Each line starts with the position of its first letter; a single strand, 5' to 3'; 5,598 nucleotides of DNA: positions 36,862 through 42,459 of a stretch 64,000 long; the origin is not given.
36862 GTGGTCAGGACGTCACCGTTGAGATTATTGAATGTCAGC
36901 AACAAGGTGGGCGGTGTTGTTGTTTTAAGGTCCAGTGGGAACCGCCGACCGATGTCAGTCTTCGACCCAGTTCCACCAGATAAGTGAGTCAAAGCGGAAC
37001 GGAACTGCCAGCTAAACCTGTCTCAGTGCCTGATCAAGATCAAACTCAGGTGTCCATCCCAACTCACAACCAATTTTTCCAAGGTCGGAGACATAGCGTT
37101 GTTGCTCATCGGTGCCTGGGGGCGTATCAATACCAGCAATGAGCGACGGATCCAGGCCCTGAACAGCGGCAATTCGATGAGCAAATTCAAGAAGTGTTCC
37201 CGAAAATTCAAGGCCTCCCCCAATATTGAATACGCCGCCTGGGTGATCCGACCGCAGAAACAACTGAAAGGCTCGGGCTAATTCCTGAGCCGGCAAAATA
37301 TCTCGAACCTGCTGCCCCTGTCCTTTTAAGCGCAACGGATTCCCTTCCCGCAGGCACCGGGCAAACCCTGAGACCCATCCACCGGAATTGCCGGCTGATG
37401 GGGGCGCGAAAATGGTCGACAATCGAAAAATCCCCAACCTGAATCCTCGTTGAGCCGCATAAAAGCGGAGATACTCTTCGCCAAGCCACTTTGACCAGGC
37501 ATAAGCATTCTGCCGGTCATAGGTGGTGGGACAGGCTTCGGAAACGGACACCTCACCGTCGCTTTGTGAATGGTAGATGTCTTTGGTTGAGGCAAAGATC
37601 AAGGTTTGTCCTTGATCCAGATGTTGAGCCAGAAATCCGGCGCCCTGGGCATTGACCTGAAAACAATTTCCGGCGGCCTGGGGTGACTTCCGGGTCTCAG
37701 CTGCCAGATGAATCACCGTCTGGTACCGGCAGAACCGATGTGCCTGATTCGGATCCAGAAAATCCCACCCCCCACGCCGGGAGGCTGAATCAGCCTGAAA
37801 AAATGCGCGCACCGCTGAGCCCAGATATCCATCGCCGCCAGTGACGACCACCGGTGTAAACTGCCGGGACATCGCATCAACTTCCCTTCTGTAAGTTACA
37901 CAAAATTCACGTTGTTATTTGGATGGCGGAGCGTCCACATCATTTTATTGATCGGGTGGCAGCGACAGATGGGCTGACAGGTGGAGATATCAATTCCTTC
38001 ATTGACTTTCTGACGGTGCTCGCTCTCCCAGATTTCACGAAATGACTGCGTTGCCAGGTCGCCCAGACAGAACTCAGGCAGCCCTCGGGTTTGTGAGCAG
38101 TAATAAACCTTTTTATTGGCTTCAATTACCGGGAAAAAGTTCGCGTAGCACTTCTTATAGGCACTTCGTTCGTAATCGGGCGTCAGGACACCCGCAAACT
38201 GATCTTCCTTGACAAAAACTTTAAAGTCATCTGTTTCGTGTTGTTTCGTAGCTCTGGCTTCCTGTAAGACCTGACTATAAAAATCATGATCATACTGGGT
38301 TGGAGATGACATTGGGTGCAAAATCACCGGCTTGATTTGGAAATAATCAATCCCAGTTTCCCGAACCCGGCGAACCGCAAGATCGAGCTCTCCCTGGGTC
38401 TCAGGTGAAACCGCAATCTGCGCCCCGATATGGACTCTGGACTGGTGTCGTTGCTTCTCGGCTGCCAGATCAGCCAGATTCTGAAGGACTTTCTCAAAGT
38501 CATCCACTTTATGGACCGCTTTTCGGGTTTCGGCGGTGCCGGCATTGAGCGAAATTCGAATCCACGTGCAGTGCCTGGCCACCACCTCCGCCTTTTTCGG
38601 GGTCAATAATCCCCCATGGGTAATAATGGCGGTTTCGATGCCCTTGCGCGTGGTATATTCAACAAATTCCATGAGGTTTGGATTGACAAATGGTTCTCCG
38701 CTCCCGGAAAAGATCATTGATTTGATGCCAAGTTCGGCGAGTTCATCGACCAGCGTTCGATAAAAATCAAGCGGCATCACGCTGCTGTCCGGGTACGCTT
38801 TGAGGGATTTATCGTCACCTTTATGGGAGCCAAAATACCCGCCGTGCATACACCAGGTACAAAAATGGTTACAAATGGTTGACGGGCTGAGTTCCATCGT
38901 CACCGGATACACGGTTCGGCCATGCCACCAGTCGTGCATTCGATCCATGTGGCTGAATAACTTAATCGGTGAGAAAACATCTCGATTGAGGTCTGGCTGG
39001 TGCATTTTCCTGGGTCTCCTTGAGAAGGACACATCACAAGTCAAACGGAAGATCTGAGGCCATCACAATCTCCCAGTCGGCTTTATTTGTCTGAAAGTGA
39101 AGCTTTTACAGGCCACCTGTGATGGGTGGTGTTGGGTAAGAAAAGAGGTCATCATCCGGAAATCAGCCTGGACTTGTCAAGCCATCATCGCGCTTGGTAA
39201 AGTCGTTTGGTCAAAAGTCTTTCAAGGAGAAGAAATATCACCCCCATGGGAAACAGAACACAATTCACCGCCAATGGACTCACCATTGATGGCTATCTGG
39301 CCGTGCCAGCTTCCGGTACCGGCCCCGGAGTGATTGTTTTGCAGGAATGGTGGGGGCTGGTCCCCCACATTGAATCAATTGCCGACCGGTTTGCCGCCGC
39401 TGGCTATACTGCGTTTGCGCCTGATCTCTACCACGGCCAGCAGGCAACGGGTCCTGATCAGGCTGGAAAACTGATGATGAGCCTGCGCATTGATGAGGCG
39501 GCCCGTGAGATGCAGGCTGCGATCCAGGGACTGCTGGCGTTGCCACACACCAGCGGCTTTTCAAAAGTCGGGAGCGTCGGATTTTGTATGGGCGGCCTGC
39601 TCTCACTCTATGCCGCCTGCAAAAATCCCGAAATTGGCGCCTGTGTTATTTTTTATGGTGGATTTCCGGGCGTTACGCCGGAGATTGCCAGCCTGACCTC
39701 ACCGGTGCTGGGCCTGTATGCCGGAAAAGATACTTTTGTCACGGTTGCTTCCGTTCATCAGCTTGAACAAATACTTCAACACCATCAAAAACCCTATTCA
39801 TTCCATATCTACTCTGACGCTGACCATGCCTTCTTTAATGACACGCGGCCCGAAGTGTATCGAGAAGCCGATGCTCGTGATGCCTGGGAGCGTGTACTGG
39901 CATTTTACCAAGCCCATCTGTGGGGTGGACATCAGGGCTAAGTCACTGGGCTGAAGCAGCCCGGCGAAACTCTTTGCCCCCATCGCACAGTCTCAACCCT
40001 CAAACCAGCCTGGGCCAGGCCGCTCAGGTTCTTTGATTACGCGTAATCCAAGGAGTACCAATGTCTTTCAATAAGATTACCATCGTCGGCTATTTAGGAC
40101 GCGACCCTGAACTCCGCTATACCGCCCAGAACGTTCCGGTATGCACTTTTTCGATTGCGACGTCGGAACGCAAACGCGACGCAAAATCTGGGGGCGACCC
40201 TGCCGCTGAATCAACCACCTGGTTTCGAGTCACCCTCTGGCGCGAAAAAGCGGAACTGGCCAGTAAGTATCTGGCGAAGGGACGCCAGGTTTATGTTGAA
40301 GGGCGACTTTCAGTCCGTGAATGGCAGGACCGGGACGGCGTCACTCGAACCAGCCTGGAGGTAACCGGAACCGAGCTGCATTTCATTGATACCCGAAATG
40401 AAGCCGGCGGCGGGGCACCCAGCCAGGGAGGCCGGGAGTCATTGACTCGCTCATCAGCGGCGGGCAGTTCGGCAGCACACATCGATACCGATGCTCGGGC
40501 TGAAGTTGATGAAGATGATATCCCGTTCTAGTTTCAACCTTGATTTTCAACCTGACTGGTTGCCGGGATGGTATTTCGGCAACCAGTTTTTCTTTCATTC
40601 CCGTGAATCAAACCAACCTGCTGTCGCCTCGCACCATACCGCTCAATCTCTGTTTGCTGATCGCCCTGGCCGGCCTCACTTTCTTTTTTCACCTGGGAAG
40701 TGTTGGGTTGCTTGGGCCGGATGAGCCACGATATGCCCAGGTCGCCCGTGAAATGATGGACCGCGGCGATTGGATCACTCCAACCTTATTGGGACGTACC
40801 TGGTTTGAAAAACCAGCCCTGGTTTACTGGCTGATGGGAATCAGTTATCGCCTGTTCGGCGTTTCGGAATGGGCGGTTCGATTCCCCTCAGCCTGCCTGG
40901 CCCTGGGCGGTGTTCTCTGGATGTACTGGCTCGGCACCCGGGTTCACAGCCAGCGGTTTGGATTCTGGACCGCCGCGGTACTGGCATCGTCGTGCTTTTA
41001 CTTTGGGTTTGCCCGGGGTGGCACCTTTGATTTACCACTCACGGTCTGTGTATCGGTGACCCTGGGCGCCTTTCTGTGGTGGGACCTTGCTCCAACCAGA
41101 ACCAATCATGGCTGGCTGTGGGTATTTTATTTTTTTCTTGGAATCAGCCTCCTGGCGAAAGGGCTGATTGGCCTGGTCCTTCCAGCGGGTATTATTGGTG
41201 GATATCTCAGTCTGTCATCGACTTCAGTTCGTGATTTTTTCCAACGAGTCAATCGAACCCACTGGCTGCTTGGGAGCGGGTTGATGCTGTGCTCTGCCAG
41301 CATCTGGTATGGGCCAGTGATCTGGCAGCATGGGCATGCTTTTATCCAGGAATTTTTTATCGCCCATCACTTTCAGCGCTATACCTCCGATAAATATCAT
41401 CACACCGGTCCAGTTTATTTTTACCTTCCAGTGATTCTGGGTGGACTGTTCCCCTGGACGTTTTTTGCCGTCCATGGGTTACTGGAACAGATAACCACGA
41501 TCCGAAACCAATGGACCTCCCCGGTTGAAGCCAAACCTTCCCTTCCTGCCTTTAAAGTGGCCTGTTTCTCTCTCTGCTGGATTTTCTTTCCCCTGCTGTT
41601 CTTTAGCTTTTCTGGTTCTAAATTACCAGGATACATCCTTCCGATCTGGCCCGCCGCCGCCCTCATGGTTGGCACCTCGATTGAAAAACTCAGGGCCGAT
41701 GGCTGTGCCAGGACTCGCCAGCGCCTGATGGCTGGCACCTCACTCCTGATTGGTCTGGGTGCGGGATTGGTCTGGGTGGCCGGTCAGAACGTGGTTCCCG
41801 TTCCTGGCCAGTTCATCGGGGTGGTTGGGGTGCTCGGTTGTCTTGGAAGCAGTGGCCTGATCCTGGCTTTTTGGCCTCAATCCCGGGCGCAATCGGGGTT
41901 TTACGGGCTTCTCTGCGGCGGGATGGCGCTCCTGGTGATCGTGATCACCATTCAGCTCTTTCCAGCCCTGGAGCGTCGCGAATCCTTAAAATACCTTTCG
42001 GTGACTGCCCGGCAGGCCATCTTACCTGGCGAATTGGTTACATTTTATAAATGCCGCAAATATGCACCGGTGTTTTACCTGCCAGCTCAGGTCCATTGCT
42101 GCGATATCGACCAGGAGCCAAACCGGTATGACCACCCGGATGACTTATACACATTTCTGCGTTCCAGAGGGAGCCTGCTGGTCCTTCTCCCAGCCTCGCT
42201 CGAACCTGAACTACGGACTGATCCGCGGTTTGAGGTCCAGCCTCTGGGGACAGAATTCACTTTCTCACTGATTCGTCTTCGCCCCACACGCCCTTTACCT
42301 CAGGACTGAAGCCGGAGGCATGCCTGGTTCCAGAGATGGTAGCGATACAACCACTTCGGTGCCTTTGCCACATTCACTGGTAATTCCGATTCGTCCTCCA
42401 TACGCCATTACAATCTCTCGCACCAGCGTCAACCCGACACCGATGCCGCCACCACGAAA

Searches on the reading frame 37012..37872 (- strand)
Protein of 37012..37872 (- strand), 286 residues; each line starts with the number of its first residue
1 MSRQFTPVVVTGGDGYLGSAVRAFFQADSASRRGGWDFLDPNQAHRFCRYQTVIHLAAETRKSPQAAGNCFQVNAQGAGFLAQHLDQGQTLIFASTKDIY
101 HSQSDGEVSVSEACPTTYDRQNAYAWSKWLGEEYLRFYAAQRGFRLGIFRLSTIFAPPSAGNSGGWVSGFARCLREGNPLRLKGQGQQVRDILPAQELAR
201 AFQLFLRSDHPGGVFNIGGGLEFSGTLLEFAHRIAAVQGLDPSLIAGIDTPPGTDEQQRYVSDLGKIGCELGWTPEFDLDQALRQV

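Call 22: search_protein_families(library=pfam, proteins=[window:37012-37872:-], max_evalue=0.00001)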
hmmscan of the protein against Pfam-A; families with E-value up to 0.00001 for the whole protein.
window:37012-37872:- (286 aa): 4 families
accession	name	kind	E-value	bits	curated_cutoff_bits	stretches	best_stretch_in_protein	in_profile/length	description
PF01370.27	Epimerase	-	9.3e-24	84.6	20.9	1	8-218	1-240/240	NAD dependent epimerase/dehydratase family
PF04321.23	RmlD_sub_bind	-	4.9e-13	49.2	27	1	8-250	3-243/287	RmlD substrate binding domain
PF16363.11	GDP_Man_Dehyd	-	4.1e-12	46.6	27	1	48-285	74-331/332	GDP-mannose 4,6 dehydratase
PF07993.18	NAD_binding_4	-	6.6e-12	45.6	20.1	1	49-201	88-257/258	Male sterility protein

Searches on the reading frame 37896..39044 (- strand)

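Call 22: search_protein_families(library=pfam, proteins=[window:37896-39044:-], max_evalue=0.00001)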
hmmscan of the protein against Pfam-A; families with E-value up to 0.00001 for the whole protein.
window:37896-39044:- (382 aa): 1 family
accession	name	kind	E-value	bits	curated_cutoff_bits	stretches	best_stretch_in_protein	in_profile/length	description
PF04055.27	Radical_SAM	-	5.2e-20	72.7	29.5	1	53-197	2-140/166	Radical SAM superfamily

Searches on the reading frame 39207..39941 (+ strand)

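Call 22: search_protein_families(library=pfam, proteins=[window:39207-39941:+], max_evalue=0.00001)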
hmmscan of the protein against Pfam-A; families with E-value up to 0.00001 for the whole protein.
window:39207-39941:+ (244 aa): 4 families
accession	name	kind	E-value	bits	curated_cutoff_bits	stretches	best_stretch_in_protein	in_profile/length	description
PF01738.24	DLH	-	2.5e-54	184.6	21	1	27-237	1-216/217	Dienelactone hydrolase family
PF02230.22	Abhydrolase_2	-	9.7e-08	32.5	23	1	94-211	82-203/217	Phospholipase/Carboxylesterase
PF00561.26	Abhydrolase_1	-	3.7e-07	30.5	25.8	0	46-149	14-99/245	alpha/beta hydrolase fold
PF12146.15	Hydrolase_4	-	6.3e-07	29.4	27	0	56-151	21-108/239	Serine aminopeptidase, S33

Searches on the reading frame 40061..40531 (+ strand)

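Call 22: search_protein_families(library=pfam, proteins=[window:40061-40531:+], max_evalue=0.00001)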
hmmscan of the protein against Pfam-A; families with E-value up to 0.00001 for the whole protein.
window:40061-40531:+ (156 aa): 1 family
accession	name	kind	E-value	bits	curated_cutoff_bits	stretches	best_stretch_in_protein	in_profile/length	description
PF00436.31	SSB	-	3.3e-33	114.3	26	1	3-108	1-103/104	Single-strand binding protein family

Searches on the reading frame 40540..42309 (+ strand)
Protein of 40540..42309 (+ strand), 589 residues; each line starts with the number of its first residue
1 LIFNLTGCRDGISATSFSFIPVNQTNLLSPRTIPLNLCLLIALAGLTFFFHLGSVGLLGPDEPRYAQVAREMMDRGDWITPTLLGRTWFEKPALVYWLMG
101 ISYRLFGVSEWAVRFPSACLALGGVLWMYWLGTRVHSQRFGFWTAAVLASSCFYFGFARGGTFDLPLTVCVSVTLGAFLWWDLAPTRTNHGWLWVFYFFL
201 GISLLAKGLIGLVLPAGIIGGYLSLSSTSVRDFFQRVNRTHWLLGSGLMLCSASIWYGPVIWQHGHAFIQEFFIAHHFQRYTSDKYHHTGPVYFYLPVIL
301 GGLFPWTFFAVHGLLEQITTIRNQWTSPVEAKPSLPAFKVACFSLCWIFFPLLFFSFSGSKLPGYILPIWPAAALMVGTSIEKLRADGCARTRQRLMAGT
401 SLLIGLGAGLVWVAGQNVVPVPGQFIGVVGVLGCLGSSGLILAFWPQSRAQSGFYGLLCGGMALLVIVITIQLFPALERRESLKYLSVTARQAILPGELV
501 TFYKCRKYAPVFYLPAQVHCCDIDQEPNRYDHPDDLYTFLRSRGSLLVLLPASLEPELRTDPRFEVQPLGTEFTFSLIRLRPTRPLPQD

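Call 22: search_protein_families(library=pfam, proteins=[window:40540-42309:+], max_evalue=0.00001)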
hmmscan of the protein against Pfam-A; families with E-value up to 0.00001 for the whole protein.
window:40540-42309:+ (589 aa): 1 family
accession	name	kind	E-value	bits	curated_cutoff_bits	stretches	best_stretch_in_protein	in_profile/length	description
PF13231.12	PMT_2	-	5.9e-16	59.5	26.1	1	91-252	2-155/160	Dolichyl-phosphate-mannose-protein mannosyltransferase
